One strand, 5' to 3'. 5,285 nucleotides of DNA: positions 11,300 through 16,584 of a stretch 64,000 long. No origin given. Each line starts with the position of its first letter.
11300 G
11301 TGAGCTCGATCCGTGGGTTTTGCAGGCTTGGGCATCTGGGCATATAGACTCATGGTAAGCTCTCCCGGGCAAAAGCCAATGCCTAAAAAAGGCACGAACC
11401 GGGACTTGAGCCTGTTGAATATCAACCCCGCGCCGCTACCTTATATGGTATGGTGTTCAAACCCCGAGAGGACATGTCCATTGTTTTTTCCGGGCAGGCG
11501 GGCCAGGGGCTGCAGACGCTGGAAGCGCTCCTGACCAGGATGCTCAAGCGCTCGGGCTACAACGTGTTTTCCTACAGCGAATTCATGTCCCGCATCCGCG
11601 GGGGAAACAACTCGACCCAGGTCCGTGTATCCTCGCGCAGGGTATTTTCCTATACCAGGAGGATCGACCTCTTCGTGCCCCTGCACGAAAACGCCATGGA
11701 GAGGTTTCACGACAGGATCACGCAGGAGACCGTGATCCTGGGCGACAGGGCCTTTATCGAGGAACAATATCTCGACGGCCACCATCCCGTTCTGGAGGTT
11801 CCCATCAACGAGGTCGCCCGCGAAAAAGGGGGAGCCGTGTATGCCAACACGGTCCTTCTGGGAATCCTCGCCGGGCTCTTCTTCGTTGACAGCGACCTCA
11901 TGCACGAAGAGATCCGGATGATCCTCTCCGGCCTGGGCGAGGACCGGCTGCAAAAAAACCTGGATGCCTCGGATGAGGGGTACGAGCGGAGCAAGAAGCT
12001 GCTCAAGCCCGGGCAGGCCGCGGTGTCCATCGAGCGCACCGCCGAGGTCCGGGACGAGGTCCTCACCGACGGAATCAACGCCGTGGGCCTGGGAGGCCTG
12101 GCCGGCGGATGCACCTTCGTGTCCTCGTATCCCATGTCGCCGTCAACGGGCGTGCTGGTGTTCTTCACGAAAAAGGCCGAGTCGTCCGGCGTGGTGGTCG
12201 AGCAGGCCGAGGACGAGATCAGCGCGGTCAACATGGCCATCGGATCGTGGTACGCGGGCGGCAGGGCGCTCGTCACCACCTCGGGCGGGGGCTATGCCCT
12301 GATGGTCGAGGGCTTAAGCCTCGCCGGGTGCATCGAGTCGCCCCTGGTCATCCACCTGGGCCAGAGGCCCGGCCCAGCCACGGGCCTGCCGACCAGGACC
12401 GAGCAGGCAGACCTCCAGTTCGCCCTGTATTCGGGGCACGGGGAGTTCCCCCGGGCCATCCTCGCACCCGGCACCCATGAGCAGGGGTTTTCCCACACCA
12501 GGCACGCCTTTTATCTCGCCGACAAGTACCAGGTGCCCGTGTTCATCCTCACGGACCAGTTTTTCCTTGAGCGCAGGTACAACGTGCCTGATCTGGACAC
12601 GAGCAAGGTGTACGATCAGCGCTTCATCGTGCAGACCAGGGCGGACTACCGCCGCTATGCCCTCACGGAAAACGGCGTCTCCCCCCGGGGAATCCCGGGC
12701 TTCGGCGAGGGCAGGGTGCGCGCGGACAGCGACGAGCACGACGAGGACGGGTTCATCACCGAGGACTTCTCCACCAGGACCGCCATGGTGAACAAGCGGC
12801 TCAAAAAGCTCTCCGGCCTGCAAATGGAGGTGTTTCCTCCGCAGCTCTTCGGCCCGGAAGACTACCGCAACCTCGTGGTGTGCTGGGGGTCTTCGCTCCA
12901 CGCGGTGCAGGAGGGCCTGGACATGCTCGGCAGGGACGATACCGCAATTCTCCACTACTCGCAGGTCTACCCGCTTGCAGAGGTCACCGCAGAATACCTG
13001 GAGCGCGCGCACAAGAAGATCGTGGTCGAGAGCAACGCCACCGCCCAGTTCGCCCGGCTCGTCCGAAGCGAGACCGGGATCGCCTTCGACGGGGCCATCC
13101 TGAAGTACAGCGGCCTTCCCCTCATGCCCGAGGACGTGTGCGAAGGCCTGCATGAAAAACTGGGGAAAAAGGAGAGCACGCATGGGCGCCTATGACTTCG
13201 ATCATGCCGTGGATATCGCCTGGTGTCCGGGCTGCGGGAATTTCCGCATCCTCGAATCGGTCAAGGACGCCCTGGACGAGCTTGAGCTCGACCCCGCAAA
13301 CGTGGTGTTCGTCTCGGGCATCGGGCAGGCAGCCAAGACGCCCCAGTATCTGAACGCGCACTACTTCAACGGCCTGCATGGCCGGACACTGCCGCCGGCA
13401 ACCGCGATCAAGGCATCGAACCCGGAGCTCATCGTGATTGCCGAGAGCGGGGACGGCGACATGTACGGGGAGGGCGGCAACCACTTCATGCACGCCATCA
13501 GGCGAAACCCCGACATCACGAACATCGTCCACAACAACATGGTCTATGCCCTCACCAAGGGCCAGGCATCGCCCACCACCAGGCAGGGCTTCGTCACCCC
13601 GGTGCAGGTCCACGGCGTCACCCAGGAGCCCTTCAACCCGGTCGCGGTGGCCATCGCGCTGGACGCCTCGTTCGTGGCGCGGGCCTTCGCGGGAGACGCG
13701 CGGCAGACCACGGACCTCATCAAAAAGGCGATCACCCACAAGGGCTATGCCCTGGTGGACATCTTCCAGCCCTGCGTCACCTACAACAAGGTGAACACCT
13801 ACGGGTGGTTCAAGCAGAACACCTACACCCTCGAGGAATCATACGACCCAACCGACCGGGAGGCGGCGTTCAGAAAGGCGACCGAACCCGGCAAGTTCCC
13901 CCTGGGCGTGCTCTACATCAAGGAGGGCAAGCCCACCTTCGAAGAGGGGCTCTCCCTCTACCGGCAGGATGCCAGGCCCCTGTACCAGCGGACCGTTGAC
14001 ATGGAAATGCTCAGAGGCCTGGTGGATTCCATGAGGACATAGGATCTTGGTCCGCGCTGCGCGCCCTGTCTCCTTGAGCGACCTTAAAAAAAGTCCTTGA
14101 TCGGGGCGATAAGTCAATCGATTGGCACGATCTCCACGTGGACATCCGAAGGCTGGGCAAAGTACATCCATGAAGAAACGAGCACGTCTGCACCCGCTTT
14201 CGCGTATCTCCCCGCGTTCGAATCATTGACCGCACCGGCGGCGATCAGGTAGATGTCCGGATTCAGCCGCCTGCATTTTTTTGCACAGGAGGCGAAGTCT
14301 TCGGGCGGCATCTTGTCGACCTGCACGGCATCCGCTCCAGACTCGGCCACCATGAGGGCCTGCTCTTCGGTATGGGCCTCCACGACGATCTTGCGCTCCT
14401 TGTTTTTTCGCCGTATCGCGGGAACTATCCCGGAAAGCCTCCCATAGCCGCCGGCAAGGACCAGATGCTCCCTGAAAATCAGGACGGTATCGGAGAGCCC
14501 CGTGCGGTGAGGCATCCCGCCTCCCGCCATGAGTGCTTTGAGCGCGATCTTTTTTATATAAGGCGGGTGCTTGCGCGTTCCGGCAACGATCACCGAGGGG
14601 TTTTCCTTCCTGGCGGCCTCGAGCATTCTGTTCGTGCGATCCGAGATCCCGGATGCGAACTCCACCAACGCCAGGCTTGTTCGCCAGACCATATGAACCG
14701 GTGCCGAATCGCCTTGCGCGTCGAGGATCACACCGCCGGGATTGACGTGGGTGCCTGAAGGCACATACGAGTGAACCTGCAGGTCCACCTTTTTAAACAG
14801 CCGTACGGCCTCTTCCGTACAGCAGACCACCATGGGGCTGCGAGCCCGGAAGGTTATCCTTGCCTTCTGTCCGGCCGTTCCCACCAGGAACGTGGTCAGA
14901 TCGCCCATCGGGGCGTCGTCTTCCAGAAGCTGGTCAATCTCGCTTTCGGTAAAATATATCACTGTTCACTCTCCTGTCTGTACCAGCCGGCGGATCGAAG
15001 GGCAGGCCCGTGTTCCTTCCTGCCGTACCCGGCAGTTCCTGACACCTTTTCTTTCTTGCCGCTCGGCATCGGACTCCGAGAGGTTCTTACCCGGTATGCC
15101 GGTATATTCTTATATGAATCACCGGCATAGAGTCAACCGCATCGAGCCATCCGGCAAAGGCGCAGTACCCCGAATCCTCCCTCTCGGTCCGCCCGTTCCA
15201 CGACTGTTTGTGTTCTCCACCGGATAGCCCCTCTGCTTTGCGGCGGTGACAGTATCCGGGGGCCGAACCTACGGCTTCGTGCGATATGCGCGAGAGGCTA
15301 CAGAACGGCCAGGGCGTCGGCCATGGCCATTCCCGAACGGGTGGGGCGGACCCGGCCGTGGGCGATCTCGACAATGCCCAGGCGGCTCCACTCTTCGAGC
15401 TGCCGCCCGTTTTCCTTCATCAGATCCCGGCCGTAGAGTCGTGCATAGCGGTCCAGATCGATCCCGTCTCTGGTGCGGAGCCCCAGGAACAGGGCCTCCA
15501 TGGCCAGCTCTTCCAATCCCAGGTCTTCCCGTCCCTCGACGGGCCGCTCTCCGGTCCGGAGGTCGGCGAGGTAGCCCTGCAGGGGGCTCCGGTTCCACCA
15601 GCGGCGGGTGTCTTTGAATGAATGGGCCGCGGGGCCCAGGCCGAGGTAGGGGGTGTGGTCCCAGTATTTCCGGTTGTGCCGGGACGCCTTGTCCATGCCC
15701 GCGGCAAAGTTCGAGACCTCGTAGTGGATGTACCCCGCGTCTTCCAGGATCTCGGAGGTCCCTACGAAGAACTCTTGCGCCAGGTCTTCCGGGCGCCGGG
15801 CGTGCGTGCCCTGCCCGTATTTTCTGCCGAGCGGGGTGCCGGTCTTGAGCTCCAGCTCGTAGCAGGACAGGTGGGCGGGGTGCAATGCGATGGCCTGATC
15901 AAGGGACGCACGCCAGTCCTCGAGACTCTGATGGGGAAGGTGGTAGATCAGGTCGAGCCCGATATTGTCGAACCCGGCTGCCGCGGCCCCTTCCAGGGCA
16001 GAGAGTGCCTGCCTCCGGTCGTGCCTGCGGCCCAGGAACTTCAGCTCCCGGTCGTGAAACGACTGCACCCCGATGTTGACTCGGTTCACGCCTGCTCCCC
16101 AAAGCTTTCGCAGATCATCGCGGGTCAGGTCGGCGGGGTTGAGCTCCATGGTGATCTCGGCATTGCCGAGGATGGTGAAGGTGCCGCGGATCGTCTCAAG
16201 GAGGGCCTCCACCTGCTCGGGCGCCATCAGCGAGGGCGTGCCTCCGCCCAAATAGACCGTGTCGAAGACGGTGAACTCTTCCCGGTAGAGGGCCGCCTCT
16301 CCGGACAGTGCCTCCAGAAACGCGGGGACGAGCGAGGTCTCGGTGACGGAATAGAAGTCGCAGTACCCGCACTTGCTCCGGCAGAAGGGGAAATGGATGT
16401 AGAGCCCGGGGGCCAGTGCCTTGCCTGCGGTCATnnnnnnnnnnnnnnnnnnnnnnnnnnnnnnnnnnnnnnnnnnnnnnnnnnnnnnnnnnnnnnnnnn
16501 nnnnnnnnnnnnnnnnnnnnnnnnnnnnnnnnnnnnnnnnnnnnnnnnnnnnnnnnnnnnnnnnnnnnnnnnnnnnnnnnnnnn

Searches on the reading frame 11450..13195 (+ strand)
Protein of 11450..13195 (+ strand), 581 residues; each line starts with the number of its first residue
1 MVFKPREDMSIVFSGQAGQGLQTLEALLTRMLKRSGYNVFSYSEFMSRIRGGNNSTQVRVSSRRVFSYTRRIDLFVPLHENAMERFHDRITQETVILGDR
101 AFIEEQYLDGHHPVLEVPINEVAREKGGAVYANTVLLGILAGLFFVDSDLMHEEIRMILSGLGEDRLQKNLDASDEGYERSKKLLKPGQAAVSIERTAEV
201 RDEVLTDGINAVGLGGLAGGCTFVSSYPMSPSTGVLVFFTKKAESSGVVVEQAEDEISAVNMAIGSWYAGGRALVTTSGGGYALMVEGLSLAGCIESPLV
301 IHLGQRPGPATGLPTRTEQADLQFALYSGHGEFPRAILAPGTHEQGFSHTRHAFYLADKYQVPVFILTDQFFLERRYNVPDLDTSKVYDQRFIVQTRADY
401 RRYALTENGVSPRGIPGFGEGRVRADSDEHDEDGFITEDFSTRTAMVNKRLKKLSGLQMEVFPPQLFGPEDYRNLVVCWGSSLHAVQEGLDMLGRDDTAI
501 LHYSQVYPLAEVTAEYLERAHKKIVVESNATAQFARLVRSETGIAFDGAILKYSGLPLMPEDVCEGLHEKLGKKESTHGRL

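Call 13: search_protein_families(library=pfam, proteins=[window:11450-13195:+], max_evalue=0.001)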
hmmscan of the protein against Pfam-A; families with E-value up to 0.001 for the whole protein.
window:11450-13195:+ (581 aa): 2 families
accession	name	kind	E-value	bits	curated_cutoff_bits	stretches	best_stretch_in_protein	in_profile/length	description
PF01855.24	POR_N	-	3.4e-49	168.1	27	1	217-448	4-230/231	Pyruvate flavodoxin/ferredoxin oxidoreductase, thiamine diP-bdg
PF01558.24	POR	-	9.7e-31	107.7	27.4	1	17-179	1-173/173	Pyruvate ferredoxin/flavodoxin oxidoreductase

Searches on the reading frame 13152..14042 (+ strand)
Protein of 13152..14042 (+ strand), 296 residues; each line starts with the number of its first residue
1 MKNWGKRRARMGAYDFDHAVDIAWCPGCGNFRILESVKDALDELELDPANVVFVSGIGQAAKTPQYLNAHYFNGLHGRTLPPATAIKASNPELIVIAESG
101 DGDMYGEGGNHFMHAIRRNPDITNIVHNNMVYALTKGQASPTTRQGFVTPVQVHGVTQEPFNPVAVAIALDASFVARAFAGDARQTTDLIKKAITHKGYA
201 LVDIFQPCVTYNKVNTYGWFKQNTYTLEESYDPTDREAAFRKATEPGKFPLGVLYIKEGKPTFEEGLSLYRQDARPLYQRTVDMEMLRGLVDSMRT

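Call 13: search_protein_families(library=pfam, proteins=[window:13152-14042:+], max_evalue=0.001)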
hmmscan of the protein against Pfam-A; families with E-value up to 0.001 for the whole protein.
window:13152-14042:+ (296 aa): 2 families
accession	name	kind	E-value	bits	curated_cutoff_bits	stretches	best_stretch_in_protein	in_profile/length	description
PF02775.26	TPP_enzyme_C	-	6e-28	98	21.9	1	60-204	15-151/151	Thiamine pyrophosphate enzyme, C-terminal TPP binding domain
PF12367.13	PFO_beta_C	-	3.2e-25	88.4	24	1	208-270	1-64/66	Pyruvate ferredoxin oxidoreductase beta subunit C terminal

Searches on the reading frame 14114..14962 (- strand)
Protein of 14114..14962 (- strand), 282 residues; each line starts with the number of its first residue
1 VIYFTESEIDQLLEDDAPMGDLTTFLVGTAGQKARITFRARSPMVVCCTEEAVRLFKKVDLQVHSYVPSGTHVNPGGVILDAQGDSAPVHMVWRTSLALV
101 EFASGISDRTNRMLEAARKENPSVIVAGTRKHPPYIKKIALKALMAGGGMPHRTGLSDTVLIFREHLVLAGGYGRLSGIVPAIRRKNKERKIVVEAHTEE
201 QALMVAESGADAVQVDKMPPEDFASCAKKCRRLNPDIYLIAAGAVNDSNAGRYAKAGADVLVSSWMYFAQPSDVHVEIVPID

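Call 95: search_protein_families(library=pfam, proteins=[window:14114-14962:-], max_evalue=0.001)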
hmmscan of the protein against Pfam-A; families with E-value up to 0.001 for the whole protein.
window:14114-14962:- (282 aa): 3 families
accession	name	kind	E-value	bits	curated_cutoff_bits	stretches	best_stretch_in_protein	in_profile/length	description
PF01729.25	QRPTase_C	-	1.5e-30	106.6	23.1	1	107-275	2-167/169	Quinolinate phosphoribosyl transferase, C-terminal domain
PF02749.22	QRPTase_N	-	2.9e-17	63.1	27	1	21-104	1-82/82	Quinolinate phosphoribosyl transferase, N-terminal domain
PF02254.24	TrkA_N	-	0.00061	20.5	23.8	0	182-213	82-113/116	TrkA-N domain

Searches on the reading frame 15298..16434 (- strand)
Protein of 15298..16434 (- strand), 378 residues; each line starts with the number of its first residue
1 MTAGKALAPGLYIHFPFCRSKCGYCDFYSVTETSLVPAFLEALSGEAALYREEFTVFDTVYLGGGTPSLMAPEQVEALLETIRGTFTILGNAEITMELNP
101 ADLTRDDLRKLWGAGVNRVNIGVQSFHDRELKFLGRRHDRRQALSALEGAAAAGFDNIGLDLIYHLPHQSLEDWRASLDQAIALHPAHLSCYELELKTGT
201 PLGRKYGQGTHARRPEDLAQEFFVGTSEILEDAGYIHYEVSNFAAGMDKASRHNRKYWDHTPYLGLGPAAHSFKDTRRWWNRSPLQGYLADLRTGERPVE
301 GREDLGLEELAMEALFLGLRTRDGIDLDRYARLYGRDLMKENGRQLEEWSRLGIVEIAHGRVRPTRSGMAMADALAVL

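Call 13: search_protein_families(library=pfam, proteins=[window:15298-16434:-], max_evalue=0.001)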
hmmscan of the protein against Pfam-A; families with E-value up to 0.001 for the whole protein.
window:15298-16434:- (378 aa): 2 families
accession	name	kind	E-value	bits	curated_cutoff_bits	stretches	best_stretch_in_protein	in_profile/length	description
PF04055.27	Radical_SAM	-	2e-26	93.6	29.5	1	12-179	1-164/166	Radical SAM superfamily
PF06969.22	HemN_C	-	2.1e-10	40.9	24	1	307-369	3-65/67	HemN C-terminal domain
